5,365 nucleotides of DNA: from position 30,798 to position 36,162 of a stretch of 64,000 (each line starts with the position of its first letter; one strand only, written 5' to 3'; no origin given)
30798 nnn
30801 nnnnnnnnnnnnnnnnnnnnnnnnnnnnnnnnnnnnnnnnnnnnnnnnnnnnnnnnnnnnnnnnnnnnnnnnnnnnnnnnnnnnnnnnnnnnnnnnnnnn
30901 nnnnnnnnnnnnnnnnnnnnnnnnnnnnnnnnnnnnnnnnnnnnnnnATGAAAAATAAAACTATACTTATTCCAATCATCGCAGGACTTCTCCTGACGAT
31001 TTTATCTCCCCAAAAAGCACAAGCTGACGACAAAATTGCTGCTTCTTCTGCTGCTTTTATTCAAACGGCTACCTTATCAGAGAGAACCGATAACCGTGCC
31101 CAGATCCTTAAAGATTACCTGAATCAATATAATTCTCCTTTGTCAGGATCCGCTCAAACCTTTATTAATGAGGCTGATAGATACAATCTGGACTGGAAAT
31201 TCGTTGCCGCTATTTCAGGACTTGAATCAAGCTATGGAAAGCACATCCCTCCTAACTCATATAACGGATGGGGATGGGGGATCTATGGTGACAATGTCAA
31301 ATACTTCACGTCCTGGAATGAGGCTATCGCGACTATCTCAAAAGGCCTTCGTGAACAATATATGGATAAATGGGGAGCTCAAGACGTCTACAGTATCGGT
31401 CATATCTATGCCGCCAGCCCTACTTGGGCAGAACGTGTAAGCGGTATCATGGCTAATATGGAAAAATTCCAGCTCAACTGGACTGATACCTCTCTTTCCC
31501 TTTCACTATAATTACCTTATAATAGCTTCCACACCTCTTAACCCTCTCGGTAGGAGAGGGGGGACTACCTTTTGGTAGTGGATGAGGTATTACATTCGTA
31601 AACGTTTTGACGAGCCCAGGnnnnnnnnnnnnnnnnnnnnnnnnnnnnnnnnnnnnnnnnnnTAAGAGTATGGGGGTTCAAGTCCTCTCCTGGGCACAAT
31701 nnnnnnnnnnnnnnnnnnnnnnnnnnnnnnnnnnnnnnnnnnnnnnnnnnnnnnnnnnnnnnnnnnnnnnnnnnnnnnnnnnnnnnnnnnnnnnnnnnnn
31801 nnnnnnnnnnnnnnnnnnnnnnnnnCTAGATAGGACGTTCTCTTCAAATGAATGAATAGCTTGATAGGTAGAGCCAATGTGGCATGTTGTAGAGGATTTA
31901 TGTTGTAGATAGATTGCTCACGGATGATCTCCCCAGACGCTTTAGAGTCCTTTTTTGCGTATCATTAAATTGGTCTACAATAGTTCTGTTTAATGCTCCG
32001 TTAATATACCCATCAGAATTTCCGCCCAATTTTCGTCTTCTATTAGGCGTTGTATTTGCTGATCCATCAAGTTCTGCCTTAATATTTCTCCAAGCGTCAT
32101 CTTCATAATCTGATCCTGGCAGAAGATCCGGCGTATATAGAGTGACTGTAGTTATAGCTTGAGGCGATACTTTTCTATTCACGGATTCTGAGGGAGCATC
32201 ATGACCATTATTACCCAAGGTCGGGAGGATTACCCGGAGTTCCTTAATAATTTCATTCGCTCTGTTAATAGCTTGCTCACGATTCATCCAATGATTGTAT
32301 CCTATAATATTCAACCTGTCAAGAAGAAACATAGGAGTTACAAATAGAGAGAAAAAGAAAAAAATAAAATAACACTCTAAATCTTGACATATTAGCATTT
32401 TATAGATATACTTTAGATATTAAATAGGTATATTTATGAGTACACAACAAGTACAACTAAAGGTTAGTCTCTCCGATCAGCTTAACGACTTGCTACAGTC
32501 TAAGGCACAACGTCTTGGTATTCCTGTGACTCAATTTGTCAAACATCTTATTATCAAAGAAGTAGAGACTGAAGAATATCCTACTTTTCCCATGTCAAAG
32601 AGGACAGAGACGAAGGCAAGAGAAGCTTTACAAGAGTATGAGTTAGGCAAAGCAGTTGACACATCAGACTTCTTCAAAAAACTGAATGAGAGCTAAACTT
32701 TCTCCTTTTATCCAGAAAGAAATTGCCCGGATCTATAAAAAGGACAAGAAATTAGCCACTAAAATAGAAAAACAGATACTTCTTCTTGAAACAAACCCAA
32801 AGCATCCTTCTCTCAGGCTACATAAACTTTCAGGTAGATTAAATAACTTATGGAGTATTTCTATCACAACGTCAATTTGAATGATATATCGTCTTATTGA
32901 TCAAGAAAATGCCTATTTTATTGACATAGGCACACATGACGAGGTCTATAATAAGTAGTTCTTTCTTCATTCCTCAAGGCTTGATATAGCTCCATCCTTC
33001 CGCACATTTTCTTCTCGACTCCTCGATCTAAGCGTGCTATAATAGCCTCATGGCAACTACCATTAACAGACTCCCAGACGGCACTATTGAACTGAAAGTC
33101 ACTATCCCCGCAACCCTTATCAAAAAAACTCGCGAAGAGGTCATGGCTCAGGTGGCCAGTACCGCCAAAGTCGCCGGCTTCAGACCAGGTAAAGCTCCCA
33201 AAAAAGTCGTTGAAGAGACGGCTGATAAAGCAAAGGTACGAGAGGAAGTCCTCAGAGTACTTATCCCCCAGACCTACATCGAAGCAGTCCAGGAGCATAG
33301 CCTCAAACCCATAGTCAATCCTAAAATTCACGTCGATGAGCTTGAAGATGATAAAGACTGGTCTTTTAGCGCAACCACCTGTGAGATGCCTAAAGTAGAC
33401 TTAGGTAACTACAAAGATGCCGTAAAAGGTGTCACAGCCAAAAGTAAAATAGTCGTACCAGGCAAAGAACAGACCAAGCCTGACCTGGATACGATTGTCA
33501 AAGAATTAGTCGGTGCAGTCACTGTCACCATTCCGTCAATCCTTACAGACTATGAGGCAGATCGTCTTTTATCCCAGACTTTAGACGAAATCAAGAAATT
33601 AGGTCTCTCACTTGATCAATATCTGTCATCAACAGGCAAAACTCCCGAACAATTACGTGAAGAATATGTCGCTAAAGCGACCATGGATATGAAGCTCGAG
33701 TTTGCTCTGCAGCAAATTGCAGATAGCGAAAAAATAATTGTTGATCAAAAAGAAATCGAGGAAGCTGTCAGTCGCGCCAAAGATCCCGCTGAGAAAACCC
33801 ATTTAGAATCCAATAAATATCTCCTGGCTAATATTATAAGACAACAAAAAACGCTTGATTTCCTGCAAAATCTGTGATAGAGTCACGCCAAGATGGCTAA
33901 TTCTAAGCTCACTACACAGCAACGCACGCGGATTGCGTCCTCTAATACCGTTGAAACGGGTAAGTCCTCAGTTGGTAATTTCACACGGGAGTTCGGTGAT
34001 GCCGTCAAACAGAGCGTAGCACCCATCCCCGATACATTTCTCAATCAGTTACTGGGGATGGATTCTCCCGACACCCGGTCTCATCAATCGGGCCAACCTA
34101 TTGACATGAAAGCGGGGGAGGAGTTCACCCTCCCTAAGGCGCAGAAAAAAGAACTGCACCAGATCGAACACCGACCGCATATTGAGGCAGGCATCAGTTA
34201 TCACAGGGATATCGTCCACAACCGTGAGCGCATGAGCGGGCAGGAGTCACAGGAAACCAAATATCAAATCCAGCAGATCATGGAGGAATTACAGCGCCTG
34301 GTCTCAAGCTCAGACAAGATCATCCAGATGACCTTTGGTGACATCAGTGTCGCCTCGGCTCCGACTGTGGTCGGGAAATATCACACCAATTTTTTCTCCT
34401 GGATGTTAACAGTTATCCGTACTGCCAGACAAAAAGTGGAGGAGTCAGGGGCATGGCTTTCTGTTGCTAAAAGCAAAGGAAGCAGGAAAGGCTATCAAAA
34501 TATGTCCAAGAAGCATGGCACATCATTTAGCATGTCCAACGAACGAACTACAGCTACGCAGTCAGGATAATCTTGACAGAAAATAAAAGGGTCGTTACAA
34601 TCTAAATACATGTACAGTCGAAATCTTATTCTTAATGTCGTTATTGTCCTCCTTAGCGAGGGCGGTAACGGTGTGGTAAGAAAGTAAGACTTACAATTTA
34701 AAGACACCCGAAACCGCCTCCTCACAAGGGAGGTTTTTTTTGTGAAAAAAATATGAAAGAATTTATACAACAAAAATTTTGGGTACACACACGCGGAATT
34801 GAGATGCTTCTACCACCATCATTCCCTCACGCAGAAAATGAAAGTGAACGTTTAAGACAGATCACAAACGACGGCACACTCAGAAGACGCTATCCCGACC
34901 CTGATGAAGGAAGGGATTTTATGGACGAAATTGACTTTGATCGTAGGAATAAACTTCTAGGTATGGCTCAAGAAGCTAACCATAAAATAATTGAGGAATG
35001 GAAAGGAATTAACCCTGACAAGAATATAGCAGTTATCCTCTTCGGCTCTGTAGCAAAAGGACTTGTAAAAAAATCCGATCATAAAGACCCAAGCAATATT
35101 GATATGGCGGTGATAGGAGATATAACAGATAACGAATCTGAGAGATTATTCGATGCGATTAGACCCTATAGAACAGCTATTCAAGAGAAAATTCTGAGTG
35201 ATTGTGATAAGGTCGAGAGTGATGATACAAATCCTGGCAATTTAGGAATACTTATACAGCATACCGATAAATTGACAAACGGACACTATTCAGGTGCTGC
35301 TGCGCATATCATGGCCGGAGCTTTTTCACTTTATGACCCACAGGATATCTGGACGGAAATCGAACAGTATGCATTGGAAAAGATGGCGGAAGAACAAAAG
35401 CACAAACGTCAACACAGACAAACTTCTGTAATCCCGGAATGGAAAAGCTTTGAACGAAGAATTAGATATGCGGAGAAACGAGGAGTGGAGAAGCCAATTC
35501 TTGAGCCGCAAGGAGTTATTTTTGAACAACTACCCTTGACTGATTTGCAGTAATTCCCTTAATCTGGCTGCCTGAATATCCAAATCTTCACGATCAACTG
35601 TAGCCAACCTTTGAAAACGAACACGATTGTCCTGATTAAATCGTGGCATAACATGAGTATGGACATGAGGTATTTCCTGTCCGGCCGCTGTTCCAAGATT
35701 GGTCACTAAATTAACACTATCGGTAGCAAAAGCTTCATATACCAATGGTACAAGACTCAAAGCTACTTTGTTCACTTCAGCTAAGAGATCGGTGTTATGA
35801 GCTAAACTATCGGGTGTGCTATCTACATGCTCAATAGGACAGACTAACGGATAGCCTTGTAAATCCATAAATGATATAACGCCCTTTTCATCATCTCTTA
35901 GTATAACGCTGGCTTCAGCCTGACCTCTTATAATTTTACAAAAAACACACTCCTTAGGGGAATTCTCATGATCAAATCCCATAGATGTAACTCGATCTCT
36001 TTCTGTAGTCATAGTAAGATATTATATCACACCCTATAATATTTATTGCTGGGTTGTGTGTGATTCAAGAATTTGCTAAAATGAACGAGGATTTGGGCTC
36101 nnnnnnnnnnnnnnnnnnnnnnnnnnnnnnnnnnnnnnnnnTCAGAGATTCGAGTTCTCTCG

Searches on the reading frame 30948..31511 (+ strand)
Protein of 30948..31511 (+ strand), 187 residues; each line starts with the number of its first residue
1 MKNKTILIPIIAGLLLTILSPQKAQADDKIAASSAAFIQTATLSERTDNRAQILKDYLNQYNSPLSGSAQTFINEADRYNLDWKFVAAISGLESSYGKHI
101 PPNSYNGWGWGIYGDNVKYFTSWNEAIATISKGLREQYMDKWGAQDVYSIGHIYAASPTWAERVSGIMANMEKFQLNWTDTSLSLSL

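Call 12: search_protein_families(library=pfam, proteins=[window:30948-31511:+], max_evalue=0.01)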
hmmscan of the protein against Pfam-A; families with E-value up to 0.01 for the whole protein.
window:30948-31511:+ (187 aa): 1 family
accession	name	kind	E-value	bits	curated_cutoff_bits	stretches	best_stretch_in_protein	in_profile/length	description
PF01832.25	Glucosaminidase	-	3e-06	28.3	30.2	1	70-172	2-122/123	Mannosyl-glycoprotein endo-beta-N-acetylglucosaminidase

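Call 14: find_related_loci(query=window:30948-31511:+, collection=genome_contigs, flank=6000)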
Query window:30948-31511:+ (187 aa) in genome_contigs; peptide patterns used: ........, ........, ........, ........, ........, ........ (x = any residue, [..] = any of these).
106 stretches matched a pattern; 56 encode a relative of the query (tblastn E <= 1e-3); 56 distinct loci.
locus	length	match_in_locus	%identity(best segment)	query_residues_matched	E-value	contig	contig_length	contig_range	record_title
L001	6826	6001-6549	59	3-187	6e-72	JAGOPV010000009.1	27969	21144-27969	MAG: Candidatus Levyibacteriota bacterium isolate Gw_Eff_bin_218 Gw_Eff_3221_length_27969_cov_8.409382, whole genome sho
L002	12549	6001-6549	59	3-187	7e-71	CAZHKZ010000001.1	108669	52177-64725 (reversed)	MAG TPA_asm: uncultured Gammaproteobacteria bacterium isolate SRP278252_co2_13 genome assembly, contig: NODE_244_length_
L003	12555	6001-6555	58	1-187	1e-65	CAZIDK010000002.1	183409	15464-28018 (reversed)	MAG TPA_asm: uncultured Gammaproteobacteria bacterium isolate SRP302447_co4_23 genome assembly, contig: NODE_260_length_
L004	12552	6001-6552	56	1-187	4e-64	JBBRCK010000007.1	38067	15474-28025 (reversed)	MAG: Candidatus Levyibacteriota bacterium isolate Co_metawrap_2398 Cmw_2398_k141_15885793_length_38067_cov_17.9982, whol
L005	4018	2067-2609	55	4-187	2e-64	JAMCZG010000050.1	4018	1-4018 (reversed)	MAG: Patescibacteria group bacterium isolate FK_Sedi_B_Bin.314 NODE_98320_length_4018_cov_1.19686, whole genome shotgun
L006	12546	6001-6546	58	5-187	1e-63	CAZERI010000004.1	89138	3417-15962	MAG TPA_asm: uncultured Gammaproteobacteria bacterium isolate SRP278252_co1_729 genome assembly, contig: NODE_274_length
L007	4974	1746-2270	63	13-187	4e-63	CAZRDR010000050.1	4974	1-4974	MAG TPA_asm: uncultured Gammaproteobacteria bacterium isolate SRP135725_co2_727 genome assembly, contig: k141_476038, wh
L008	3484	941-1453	58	15-187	4e-63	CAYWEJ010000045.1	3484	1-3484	MAG TPA_asm: uncultured Gammaproteobacteria bacterium isolate SRP192515_co1_134 genome assembly, contig: NODE_31599_leng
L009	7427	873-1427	53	1-187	1e-62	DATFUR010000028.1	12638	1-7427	MAG TPA_asm: Patescibacteria group bacterium isolate SMAG_U9442 k141_6485750, whole genome shotgun sequence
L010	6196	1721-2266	57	4-187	5e-63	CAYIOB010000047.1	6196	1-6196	MAG TPA_asm: uncultured Gammaproteobacteria bacterium isolate ERP119705_co25_644 genome assembly, contig: NODE_15113_len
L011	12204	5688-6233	59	5-187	2e-62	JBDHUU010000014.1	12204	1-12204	MAG: Candidatus Levyibacteriota bacterium isolate AS-MESO-3CA.208 NODE_22454_length_12204_cov_2.847365, whole genome sho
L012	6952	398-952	56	1-187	1e-62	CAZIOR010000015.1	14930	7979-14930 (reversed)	MAG TPA_asm: uncultured Gammaproteobacteria bacterium isolate SRP298887_co1_352 genome assembly, contig: NODE_4032_lengt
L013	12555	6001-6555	52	1-187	3e-62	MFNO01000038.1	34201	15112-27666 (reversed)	MAG: Candidatus Levybacteria bacterium RIFCSPHIGHO2_01_FULL_38_26 rifcsphigho2_01_scaffold_9309, whole genome shotgun se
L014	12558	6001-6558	53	1-187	1e-61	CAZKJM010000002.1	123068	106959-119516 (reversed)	MAG TPA_asm: uncultured Gammaproteobacteria bacterium isolate binchicken_co20_415 genome assembly, contig: NODE_380_leng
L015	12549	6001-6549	55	1-187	1e-61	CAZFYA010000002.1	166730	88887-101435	MAG TPA_asm: uncultured Gammaproteobacteria bacterium isolate SRP239243_co2_396 genome assembly, contig: NODE_51_length_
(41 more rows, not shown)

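Call 53: search_solved_structures(query=window:30948-31511:+, max_evalue=1)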
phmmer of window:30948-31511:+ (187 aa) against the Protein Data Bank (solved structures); distinct sequences matched with E-value up to 1: 3.
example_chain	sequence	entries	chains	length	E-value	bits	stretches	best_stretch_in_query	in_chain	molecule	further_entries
7pj3_AAA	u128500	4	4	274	1.4e-05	27.9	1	56-171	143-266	Putative endo-beta-N-acetylglucosaminidase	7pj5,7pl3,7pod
4q2w_A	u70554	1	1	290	1.6e-05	27.8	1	56-171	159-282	Putative endo-beta-N-acetylglucosaminidase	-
7pj4_AAA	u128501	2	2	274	3.7e-05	26.6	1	56-171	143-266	Putative endo-beta-N-acetylglucosaminidase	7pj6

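Call 54: search_protein_families(library=ncbifam, proteins=[window:30948-31511:+], max_evalue=1)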
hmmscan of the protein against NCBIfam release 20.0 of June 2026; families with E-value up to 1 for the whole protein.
window:30948-31511:+ (187 aa): 1 family
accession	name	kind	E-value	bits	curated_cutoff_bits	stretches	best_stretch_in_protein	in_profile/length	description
NF052335.1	PdgHdaseHSB129560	equivalog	3.6e-05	23.2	500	1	50-172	46-181/330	peptidoglycan hydrolase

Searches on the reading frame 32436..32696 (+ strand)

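Call 12: search_protein_families(library=pfam, proteins=[window:32436-32696:+], max_evalue=0.01)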
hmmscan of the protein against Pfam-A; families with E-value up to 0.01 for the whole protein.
window:32436-32696:+ (86 aa): 1 family
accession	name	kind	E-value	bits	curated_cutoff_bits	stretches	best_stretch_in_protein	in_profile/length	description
PF19807.5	DUF6290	-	0.0049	17.5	27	0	9-46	5-42/72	Family of unknown function (DUF6290)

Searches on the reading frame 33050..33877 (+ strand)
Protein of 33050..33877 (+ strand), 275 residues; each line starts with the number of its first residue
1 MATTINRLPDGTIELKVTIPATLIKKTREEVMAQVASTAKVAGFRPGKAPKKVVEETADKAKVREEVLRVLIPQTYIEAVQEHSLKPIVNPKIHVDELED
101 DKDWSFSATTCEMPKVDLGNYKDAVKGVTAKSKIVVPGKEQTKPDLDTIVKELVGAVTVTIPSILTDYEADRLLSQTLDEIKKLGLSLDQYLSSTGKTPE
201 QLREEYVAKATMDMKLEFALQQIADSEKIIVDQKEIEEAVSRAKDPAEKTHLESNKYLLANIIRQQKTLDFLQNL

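Call 12: search_protein_families(library=pfam, proteins=[window:33050-33877:+], max_evalue=0.01)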
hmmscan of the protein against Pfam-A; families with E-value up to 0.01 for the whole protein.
window:33050-33877:+ (275 aa): 2 families
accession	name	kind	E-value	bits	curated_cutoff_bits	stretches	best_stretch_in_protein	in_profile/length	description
PF05697.18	Trigger_N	-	4.9e-30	105.2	22.2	1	1-125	1-123/144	Bacterial trigger factor protein (TF)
PF05698.19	Trigger_C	-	2.3e-19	70.5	22.7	1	147-245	27-125/162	Bacterial trigger factor protein (TF) C-terminus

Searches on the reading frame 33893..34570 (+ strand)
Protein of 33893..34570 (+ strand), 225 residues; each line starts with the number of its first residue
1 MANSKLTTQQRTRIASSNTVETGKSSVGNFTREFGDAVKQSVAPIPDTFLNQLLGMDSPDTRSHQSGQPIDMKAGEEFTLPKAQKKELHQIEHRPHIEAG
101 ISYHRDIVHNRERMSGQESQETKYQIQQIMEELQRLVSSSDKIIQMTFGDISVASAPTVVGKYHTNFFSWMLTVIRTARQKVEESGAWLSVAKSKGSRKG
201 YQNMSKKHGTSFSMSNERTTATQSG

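Call 12: search_protein_families(library=pfam, proteins=[window:33893-34570:+], max_evalue=0.01)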
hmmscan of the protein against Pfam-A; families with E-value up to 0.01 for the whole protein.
window:33893-34570:+ (225 aa): 1 family
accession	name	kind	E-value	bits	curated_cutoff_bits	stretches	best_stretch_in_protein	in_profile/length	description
PF18904.5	DUF5660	-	5.8e-29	100.9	24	1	118-225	2-109/109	Domain of unknown function (DUF5660)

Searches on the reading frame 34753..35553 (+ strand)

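Call 12: search_protein_families(library=pfam, proteins=[window:34753-35553:+], max_evalue=0.01)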
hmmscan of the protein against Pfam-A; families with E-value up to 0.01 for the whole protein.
window:34753-35553:+ (266 aa): 2 families
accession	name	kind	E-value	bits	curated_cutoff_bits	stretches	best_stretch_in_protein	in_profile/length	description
PF01909.29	NTP_transf_2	-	0.0021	18.8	21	1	78-134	3-47/93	Nucleotidyltransferase domain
PF18765.7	Polbeta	-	0.0022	18.6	26.9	1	92-131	14-48/93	Polymerase beta, Nucleotidyltransferase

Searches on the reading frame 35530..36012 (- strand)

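Call 80: search_protein_families(library=pfam, proteins=[window:35530-36012:-], max_evalue=0.001)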
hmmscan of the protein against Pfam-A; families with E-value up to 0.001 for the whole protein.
window:35530-36012:- (160 aa): 2 families
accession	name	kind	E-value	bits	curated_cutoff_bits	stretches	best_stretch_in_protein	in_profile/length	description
PF01230.28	HIT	-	8.1e-11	42.9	21.5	1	32-126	4-97/98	HIT domain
PF11969.13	DcpS_C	-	3.1e-08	34.5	24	1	21-123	1-101/114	Scavenger mRNA decapping enzyme C-term binding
